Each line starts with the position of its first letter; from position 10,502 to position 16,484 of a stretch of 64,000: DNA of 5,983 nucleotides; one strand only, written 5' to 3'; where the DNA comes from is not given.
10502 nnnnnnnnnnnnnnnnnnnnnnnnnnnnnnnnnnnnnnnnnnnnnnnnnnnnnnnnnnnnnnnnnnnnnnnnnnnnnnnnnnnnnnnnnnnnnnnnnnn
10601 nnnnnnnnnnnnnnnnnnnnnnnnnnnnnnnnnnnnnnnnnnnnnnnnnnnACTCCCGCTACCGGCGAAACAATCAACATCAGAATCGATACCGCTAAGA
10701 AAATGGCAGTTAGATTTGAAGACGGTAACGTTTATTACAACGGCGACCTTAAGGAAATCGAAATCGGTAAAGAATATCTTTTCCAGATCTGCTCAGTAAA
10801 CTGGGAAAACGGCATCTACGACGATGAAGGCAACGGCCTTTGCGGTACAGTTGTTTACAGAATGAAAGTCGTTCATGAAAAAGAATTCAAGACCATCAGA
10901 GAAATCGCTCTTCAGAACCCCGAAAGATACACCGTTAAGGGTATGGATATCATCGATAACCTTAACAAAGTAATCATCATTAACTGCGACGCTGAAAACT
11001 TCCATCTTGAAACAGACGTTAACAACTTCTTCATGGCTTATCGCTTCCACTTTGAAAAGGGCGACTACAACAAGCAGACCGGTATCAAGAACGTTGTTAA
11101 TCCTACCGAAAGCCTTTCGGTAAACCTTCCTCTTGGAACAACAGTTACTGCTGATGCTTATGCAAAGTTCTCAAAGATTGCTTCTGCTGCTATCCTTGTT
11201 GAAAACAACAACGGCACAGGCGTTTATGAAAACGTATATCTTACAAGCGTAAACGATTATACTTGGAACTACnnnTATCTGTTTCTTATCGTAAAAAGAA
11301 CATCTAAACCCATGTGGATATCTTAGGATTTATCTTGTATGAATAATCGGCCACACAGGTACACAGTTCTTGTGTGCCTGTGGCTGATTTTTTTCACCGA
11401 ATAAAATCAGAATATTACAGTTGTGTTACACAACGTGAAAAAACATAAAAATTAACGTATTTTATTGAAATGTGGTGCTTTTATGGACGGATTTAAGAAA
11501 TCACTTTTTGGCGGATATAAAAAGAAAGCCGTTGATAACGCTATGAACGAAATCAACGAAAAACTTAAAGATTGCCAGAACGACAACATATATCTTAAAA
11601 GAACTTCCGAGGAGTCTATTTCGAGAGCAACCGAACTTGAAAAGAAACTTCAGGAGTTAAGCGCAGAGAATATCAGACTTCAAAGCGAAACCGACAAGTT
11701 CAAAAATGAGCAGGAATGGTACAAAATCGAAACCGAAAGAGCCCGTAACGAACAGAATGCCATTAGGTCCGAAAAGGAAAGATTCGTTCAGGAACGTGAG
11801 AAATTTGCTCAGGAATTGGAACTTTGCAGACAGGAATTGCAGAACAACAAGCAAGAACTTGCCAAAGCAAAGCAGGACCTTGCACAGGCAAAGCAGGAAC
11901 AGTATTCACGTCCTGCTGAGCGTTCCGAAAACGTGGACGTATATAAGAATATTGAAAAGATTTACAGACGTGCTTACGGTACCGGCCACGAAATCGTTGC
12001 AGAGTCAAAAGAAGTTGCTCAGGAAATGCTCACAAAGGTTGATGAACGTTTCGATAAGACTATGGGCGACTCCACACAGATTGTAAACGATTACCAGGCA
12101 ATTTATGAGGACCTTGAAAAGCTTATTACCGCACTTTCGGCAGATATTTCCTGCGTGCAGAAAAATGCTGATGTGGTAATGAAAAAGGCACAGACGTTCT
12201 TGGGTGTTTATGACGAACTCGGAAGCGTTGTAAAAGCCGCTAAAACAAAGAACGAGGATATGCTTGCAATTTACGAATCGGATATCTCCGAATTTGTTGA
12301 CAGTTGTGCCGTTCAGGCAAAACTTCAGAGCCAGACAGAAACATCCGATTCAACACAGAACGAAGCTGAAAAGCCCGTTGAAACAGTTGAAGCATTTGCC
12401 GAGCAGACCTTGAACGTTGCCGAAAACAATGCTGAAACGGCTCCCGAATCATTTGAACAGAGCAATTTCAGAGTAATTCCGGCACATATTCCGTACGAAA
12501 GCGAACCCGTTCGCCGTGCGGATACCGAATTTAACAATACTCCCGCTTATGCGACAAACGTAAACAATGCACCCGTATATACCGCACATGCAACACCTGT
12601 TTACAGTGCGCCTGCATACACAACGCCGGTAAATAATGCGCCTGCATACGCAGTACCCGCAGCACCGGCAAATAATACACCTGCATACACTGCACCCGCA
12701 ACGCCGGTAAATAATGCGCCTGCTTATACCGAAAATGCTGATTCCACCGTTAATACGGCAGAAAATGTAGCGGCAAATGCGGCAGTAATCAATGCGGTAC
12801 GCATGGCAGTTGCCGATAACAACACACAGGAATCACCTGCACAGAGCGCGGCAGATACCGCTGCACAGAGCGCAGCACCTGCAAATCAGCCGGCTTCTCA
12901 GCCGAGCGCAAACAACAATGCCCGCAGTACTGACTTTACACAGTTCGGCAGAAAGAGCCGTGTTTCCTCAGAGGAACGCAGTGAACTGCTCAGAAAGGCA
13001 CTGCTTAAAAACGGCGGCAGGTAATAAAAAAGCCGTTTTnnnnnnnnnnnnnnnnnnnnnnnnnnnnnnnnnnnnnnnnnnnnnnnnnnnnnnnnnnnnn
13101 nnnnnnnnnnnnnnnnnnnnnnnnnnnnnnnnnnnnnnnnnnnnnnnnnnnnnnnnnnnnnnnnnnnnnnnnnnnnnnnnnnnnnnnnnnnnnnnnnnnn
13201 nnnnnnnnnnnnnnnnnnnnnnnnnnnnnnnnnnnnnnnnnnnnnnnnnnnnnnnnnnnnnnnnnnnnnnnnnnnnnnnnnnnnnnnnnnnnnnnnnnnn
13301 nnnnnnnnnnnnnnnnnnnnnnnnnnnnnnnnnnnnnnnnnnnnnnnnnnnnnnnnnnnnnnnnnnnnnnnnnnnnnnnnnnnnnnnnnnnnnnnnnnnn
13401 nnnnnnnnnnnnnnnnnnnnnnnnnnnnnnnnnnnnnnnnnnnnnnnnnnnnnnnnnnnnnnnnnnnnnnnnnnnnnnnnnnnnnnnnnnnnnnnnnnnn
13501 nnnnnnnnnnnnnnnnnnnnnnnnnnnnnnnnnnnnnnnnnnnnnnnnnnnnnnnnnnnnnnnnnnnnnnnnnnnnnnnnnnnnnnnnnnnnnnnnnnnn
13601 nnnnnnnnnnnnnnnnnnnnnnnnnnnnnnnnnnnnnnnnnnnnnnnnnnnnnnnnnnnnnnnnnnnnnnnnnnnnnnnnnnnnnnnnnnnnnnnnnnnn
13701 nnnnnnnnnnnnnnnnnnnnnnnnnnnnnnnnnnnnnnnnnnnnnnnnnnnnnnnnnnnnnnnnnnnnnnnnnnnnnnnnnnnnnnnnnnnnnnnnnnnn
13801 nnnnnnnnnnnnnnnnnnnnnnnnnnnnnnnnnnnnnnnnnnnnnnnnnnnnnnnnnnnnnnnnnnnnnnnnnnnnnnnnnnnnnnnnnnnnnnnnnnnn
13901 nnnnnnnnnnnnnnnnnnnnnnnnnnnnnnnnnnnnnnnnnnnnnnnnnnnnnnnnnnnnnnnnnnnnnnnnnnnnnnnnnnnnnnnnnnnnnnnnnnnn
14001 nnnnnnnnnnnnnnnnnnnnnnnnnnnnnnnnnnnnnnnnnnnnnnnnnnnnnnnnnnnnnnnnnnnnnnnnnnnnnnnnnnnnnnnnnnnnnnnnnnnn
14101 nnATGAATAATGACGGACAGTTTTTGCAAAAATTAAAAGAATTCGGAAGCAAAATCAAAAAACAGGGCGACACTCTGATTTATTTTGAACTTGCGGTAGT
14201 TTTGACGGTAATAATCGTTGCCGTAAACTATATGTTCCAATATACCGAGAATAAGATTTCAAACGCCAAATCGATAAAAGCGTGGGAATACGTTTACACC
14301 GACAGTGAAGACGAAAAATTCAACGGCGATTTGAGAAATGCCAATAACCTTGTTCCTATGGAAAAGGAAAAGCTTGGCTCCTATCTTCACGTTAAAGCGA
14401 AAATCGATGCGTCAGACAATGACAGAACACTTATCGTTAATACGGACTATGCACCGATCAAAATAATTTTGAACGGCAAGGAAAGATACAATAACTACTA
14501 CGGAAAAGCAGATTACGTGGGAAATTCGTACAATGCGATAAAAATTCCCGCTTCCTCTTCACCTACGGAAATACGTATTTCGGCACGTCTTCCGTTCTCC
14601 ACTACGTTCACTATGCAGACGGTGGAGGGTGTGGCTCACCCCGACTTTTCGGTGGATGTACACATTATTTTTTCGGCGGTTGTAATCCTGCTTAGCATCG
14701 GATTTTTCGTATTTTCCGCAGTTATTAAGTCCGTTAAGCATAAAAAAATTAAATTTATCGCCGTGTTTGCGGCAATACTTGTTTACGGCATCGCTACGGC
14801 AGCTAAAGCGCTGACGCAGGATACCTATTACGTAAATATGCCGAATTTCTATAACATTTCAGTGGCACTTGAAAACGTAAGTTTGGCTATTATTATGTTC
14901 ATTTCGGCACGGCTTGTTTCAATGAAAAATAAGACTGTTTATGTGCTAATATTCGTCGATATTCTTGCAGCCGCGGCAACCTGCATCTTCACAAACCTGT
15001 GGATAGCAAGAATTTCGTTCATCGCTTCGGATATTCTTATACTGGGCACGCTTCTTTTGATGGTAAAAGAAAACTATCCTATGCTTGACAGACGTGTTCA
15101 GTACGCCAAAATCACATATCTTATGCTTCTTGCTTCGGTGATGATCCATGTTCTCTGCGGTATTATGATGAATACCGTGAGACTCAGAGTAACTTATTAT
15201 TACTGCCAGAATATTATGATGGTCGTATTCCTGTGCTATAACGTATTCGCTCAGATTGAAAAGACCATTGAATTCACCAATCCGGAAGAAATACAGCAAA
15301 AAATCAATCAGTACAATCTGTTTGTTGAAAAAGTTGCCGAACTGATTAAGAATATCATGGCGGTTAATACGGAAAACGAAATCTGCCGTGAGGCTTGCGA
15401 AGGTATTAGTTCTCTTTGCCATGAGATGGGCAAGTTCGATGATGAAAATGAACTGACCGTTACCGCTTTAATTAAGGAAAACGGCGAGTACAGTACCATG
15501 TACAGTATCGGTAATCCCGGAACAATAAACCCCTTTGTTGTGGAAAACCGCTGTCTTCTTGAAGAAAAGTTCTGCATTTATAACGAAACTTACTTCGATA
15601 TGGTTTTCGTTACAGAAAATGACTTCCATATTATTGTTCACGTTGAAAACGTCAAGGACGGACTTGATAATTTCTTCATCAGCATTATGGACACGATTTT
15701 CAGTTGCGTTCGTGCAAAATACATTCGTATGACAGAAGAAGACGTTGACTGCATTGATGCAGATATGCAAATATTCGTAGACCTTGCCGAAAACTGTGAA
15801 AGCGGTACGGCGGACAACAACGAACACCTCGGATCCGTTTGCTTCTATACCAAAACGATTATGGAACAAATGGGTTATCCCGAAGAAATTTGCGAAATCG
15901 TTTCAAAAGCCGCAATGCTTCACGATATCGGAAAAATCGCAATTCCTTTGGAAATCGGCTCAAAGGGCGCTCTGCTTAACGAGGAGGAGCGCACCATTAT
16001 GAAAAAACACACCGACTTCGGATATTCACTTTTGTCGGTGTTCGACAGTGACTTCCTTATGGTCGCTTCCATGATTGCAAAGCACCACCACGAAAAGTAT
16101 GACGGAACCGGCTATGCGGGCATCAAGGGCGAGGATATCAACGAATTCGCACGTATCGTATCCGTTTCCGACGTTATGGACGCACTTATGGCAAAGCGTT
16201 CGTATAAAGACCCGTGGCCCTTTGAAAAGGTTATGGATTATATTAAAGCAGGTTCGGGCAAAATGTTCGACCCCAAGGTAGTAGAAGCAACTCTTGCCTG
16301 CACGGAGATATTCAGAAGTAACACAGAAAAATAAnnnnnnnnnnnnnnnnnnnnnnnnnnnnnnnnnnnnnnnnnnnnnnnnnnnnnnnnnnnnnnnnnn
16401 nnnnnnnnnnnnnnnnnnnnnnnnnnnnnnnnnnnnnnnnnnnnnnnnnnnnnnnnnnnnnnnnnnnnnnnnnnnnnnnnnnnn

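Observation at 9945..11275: Second candidate c-di-GMP-I riboswitch controlling a secreted PT-linker protein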

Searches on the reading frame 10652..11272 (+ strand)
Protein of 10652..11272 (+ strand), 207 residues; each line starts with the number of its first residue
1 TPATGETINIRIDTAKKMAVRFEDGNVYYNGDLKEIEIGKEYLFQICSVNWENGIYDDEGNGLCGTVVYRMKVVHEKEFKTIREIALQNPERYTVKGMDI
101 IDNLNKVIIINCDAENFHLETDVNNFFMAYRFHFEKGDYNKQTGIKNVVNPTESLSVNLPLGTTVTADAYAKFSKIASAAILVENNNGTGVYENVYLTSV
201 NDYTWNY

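Call 36: find_homologous_proteins(query=window:10652-11272:+, max_evalue=0.001)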
Query window:10652-11272:+ (207 aa): 90 proteins with E <= 0.001 among 191 candidates.
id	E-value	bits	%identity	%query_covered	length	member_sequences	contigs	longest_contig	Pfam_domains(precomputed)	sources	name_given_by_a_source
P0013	8.6e-92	324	69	100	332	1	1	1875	-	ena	-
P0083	1.4e-91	323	71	100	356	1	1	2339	-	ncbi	-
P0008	1.9e-91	323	69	100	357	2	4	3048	-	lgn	-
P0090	3.1e-91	322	71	99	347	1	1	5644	-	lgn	-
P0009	8.4e-91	321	69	100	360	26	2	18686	-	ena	-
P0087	9.1e-90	317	70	100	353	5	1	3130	-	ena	-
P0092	1.6e-89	317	68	99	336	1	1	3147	-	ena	-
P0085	2.6e-89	316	69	98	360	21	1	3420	-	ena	-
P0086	4.3e-89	315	70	98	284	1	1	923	-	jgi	jgi:hypothetical protein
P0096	9.6e-89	314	69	100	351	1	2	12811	-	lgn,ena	-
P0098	1.6e-88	313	68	100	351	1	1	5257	-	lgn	-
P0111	6.6e-84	298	64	97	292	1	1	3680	-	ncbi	-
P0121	1.2e-83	297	65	99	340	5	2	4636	-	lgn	-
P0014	4.6e-83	295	69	96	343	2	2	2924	-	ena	-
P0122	7.6e-83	295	64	99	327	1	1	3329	-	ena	-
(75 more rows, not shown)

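Call 63: search_protein_representatives(alignment_id=A4)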
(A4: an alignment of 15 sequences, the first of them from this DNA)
Query: 15 sequences, 208 profile positions. Proteins with E-value up to 0.001 (for the whole library): 60; up to 1e-10: 52; up to 1e-30: 40. The best 60 are listed.
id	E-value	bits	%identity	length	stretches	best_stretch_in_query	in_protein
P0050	6.2e-106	368.6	-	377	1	4-208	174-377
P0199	3.7e-105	366.0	-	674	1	9-207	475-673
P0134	3.1e-104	363.0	-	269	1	3-207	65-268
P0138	3.3e-104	362.9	-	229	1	3-207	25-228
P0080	3.9e-104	362.7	-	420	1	3-208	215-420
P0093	4.6e-102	355.9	-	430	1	5-208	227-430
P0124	2.2e-99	347.2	-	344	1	4-207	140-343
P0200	1.8e-92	324.6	-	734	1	8-207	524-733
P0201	5.2e-87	306.7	-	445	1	3-207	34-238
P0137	4.9e-85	300.3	-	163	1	46-207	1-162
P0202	4.4e-65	235.1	-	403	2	116-207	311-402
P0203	7.2e-51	188.7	-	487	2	116-191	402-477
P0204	3.0e-50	186.6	-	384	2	114-194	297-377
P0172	1.7e-49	184.2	-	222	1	107-207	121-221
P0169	3.9e-49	183.0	-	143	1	50-146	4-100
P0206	2.5e-47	177.1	-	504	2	4-74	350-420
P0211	1.5e-44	168.1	-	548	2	116-196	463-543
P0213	1.1e-41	158.7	-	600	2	116-195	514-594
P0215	1.3e-38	148.6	-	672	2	117-196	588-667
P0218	1.8e-34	135.1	-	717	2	116-187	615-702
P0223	4.4e-30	120.8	-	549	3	104-194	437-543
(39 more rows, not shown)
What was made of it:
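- Protein: the C-module is the last domain in nearly all of 60 representative clusters (call 63).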

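Call 64: search_protein_families(library=pfam, proteins=[P0199, P0200, P0201, P0203, P0206, P0211, P0213, P0215, P0218, P0223], max_evalue=0.001)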
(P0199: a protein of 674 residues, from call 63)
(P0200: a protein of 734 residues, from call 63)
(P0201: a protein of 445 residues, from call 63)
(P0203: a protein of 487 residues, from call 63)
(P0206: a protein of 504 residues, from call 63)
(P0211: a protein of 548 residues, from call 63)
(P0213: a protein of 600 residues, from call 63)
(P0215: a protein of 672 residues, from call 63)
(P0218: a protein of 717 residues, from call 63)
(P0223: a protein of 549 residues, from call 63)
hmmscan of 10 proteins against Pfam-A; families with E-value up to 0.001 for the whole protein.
P0199 (674 aa): 1 family
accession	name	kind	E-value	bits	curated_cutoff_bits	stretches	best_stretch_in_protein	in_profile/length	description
PF18889.6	Beta_helix_3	-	2.4e-10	40.8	27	1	177-199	1-20/20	Beta helix repeat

P0200 (734 aa): 1 family
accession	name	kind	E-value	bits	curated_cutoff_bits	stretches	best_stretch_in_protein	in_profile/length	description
PF21426.3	GBS104-like_Ig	-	2.5e-09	38.4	26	1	373-511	6-110/112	Tip pilin GBS104-like, Ig-like domain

P0201 (445 aa): 0 families

P0203 (487 aa): 0 families

P0206 (504 aa): 1 family
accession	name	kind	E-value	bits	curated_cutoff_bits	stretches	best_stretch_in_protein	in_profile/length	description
PF23981.1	DUF7305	-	2.2e-08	34.7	27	1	144-251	52-162/185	Domain of unknown function (DUF7305)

P0211 (548 aa): 1 family
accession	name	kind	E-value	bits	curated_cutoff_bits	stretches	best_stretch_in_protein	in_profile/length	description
PF23981.1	DUF7305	-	1.3e-07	32.2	27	1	179-309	57-178/185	Domain of unknown function (DUF7305)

P0213 (600 aa): 0 families

P0215 (672 aa): 1 family
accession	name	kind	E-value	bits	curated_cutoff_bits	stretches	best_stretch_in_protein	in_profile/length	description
PF18889.6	Beta_helix_3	-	6e-11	42.7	27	0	137-159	1-20/20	Beta helix repeat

P0218 (717 aa): 1 family
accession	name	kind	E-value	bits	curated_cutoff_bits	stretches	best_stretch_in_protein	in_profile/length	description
PF18889.6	Beta_helix_3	-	2.1e-07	31.5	27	1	177-199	1-20/20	Beta helix repeat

P0223 (549 aa): 1 family
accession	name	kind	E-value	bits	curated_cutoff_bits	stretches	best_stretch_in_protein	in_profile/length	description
PF20597.4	pAdhesive_15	-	3.7e-29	102.8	23.8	1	46-303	2-252/254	Putative Ice-binding-like adhesive domain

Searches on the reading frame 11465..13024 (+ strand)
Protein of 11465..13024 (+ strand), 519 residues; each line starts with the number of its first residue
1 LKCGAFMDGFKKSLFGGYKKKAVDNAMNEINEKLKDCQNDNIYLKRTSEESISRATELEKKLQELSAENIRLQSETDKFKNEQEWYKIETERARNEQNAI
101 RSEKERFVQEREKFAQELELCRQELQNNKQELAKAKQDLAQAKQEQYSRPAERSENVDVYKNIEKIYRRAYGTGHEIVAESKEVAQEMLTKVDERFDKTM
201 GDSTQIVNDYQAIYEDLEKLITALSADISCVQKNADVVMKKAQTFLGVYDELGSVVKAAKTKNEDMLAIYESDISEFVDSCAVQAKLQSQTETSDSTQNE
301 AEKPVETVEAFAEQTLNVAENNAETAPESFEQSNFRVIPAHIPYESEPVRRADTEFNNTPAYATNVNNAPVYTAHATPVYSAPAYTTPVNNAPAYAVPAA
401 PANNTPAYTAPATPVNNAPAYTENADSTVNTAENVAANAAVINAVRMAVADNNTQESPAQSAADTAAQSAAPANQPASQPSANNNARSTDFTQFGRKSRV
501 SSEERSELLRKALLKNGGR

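Call 6: search_protein_families(library=pfam, proteins=[window:11465-13024:+], max_evalue=0.1)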
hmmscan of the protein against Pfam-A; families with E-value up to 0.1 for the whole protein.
window:11465-13024:+ (519 aa): 3 families
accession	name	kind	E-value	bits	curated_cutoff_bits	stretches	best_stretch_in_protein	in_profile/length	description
PF02095.21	Extensin_1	-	0.0091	16.3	105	1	342-425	54-136/171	Extensin-like protein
PF19208.5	DUF5880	-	0.029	14.9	25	1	221-267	10-56/97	Family of unknown function (DUF5880)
PF10186.14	ATG14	-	0.055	13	33.2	0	60-149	19-109/347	Vacuolar sorting 38 and autophagy-related subunit 14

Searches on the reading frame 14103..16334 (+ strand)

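Call 26: search_protein_families(library=pfam, proteins=[window:14103-16334:+], max_evalue=0.001)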
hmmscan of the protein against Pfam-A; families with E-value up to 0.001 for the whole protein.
window:14103-16334:+ (743 aa): 2 families
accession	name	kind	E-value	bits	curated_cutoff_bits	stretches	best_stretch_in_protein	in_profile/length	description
PF13487.12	HD_5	-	8.6e-25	87.9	27.2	1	582-726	24-170/170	HD domain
PF01966.28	HD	-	1.7e-13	51.3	22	1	574-694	3-115/116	HD domain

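Call 33: search_protein_families(library=ncbifam, proteins=[window:14103-16334:+], max_evalue=0.01)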
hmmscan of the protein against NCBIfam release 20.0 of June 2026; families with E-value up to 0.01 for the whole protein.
window:14103-16334:+ (743 aa): 4 families
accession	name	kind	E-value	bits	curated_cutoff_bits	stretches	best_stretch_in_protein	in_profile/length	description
NF053512.1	nitric_RR_NosR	exception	2.1e-23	83.1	400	1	556-738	179-358/422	response regulator c-di-GMP phosphodiesterase, NosR family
TIGR00277.1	HDIG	domain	1.3e-05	24.9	27.6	1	574-663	7-83/84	HDIG domain-containing metalloprotein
TIGR01596.1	cas3_HD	equivalog_domain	0.0023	18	43.45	0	574-663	3-102/178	CRISPR-associated endonuclease Cas3''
TIGR02621.3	cas3_GSU0051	exception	0.0052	15.6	400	1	573-611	672-710/854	type I-G CRISPR-associated helicase/endonuclease Cas3g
